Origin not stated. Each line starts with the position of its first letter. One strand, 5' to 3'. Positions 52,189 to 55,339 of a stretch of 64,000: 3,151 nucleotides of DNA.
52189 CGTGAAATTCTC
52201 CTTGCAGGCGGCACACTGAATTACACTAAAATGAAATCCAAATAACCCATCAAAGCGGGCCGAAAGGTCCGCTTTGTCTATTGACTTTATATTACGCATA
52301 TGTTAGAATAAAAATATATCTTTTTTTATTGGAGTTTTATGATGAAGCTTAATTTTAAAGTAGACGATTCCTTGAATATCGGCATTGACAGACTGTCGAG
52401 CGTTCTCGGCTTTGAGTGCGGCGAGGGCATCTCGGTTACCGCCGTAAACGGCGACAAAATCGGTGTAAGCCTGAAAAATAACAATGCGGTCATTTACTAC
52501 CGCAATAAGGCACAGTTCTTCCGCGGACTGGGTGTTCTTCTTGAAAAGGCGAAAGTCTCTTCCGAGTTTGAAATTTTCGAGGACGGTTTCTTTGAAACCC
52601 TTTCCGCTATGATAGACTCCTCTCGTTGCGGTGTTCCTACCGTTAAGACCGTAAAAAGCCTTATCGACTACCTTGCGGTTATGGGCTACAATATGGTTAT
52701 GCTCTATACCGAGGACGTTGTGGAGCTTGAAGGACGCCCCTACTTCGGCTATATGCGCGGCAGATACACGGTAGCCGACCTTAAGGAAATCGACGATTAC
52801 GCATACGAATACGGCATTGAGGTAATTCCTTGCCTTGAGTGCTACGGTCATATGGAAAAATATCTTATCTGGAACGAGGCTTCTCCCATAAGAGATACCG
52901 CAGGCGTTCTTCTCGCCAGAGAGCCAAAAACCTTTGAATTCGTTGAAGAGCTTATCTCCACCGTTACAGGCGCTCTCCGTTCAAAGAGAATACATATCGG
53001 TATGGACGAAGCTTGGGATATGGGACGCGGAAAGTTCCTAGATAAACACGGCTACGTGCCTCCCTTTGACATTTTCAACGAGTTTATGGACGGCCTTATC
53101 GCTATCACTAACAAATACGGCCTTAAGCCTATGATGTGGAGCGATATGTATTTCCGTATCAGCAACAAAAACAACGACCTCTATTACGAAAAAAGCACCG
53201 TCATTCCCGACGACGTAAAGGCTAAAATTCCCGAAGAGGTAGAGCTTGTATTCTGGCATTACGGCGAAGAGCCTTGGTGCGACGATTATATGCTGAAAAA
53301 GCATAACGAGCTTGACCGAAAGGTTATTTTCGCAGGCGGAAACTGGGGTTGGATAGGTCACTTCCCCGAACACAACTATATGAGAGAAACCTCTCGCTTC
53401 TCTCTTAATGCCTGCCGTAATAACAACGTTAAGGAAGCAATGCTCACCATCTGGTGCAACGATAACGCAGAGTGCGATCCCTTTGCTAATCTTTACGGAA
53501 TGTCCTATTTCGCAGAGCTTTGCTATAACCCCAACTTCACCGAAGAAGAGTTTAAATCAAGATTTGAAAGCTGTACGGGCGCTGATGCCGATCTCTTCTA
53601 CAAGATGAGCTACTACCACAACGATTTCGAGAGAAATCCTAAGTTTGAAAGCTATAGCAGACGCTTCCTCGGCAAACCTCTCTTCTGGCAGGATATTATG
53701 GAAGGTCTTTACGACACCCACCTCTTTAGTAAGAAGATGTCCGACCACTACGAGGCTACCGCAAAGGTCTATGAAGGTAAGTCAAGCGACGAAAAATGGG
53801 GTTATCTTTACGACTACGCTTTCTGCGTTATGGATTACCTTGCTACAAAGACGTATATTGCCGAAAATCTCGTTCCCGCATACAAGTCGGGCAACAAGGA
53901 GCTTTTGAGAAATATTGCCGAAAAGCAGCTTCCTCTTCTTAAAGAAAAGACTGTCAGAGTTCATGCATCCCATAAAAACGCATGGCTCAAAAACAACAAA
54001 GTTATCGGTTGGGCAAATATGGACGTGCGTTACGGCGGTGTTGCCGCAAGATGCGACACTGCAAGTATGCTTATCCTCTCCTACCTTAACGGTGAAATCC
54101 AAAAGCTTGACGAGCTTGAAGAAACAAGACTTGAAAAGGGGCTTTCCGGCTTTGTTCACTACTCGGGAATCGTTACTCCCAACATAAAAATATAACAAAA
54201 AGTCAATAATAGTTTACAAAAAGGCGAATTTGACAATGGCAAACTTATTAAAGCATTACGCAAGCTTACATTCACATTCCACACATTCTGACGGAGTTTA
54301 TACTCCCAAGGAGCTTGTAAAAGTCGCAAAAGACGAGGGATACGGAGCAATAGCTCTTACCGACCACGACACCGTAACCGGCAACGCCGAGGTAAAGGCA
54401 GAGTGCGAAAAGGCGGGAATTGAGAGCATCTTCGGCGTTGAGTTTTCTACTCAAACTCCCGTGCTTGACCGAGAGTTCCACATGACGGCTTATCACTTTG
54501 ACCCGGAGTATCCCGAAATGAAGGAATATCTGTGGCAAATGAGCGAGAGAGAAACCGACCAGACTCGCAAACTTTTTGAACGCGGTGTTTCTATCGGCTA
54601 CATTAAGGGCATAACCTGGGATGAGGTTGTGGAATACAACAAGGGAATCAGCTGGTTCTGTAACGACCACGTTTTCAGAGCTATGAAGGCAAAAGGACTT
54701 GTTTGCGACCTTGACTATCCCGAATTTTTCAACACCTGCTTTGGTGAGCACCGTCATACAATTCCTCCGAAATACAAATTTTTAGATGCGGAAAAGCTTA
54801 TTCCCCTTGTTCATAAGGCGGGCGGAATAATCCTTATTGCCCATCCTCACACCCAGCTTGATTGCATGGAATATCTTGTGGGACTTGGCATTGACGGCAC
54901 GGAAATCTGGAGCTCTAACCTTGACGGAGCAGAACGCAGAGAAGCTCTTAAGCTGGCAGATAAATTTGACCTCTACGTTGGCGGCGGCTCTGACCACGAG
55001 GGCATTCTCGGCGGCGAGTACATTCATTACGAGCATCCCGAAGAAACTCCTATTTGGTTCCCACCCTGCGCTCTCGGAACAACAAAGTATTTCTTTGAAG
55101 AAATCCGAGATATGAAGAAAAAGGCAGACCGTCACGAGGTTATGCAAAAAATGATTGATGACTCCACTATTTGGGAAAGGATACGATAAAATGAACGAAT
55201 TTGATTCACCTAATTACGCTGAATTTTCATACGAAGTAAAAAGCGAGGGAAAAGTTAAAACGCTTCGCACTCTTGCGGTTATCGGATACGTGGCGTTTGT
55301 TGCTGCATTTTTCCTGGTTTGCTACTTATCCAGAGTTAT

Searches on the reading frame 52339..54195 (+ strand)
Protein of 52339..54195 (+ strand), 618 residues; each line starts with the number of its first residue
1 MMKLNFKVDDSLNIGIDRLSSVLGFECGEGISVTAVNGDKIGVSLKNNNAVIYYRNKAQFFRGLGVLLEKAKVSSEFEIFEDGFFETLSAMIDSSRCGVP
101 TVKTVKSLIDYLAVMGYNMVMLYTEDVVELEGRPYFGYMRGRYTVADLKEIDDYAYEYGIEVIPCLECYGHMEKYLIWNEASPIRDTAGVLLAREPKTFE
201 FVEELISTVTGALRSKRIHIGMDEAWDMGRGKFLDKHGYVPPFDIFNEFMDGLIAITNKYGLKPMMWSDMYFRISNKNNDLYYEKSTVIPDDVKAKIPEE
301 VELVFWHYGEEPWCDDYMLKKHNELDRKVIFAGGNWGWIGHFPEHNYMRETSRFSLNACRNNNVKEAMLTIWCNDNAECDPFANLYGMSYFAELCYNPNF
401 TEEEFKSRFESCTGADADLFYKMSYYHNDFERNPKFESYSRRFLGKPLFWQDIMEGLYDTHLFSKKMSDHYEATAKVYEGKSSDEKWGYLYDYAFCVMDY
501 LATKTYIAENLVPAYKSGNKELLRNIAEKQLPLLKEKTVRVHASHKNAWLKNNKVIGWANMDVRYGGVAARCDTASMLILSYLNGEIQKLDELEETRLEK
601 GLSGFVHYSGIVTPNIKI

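Call 4: search_protein_families(library=pfam, proteins=[window:52339-54195:+], max_evalue=1)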
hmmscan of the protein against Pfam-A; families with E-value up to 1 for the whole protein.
window:52339-54195:+ (618 aa): 3 families
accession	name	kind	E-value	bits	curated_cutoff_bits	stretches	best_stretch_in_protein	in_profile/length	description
PF18088.7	Glyco_H_20C_C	-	4.1e-38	131.6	27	1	444-598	25-180/194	Glycoside Hydrolase 20C C-terminal domain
PF00728.28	Glyco_hydro_20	-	1.2e-13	51.5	22.3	1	91-275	7-227/348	Glycosyl hydrolase family 20, catalytic domain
PF24188.1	DUF7416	-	0.32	11.1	27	1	435-465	33-63/69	Family of unknown function (DUF7416)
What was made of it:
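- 52339..54195 (+): Cytosolic GH20C-like hexosaminidase-type gene. A recurrent but loose associate: here it is on the opposite strand and not in the operon. Pfam Glyco_H_20C_C E = 4e-38 and Glyco_hydro_20 E = 1e-13 (call 4).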

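Call 6: search_protein_families(library=ncbifam, proteins=[window:52339-54195:+], max_evalue=1)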
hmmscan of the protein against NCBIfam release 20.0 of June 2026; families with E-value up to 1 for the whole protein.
window:52339-54195:+ (618 aa): 0 families

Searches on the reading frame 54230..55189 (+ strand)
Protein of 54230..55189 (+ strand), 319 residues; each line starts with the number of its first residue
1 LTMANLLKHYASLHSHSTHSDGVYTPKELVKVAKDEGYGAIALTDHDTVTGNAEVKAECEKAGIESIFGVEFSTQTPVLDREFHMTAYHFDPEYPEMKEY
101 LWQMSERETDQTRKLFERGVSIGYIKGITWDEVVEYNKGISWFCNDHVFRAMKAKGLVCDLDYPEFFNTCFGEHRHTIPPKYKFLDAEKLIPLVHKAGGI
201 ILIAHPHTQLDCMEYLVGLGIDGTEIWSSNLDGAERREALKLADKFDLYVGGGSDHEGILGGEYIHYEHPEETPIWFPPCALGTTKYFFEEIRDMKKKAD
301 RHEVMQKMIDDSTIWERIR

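Call 4: search_protein_families(library=pfam, proteins=[window:54230-55189:+], max_evalue=1)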
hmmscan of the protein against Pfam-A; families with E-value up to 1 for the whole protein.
window:54230-55189:+ (319 aa): 1 family
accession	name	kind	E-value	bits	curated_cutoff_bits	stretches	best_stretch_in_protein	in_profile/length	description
PF02811.25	PHP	-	4.7e-15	56.7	26.4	1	13-140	2-118/164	PHP domain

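Call 6: search_protein_families(library=ncbifam, proteins=[window:54230-55189:+], max_evalue=1)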
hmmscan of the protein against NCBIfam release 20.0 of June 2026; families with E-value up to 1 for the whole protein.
window:54230-55189:+ (319 aa): 20 families
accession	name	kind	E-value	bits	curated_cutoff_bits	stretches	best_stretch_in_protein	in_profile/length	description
NF041577.1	nside_bi_sphtase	equivalog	4.1e-26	91.8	400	1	11-258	4-251/276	3',5'-nucleoside bisphosphate phosphatase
NF047791.1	RNaseRnm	equivalog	1.1e-23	83.9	375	1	12-256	4-249/275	RNase RNM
NF041661.1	Cycl_ph_dihydrol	equivalog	1.8e-17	63.5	500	1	13-262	2-249/259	phosphoribosyl 1,2-cyclic phosphate 1,2-diphosphodiesterase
NF038032.1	CehA_McbA_metalo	domain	2.6e-14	53.3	80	2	13-171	7-149/315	CehA/McbA family metallohydrolase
NF001688.0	PRK00448.1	equivalog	4.1e-10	37.9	873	1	13-74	343-404/1445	PolC-type DNA polymerase III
NF004225.0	PRK05672.1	subfamily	2.5e-09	35.8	939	1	8-91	4-88/1047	error-prone DNA polymerase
NF004226.0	PRK05673.1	equivalog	3.4e-09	35.2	1002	1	9-77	5-75/1146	DNA polymerase III subunit alpha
TIGR00594.1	polc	superfamily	5.1e-09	34.7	434.35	1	11-76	2-69/1022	DNA polymerase III subunit alpha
NF004981.0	PRK06361.1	equivalog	6.3e-08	32.2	117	1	12-72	3-71/217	histidinol phosphate phosphatase domain-containing protein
TIGR01405.1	polC_Gram_pos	equivalog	1.1e-07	30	1043.45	1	13-73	109-169/1211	DNA polymerase III subunit alpha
NF005298.0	PRK06826.1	equivalog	2.8e-07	28.6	1260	1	8-73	3-70/1151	DNA polymerase III subunit alpha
NF005617.0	PRK07374.1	equivalog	1e-05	23.6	1653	1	10-72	3-67/1170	DNA polymerase III subunit alpha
NF006375.0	PRK08609.1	equivalog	4.4e-05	22.3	426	1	11-48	337-374/571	DNA polymerase/3'-5' exonuclease PolX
NF007079.0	PRK09532.1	equivalog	5e-05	21.7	1525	1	11-89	4-84/876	DNA polymerase III subunit alpha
NF005377.0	PRK06920.1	equivalog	0.0002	19.3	1806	1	27-73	22-68/1108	DNA polymerase III subunit alpha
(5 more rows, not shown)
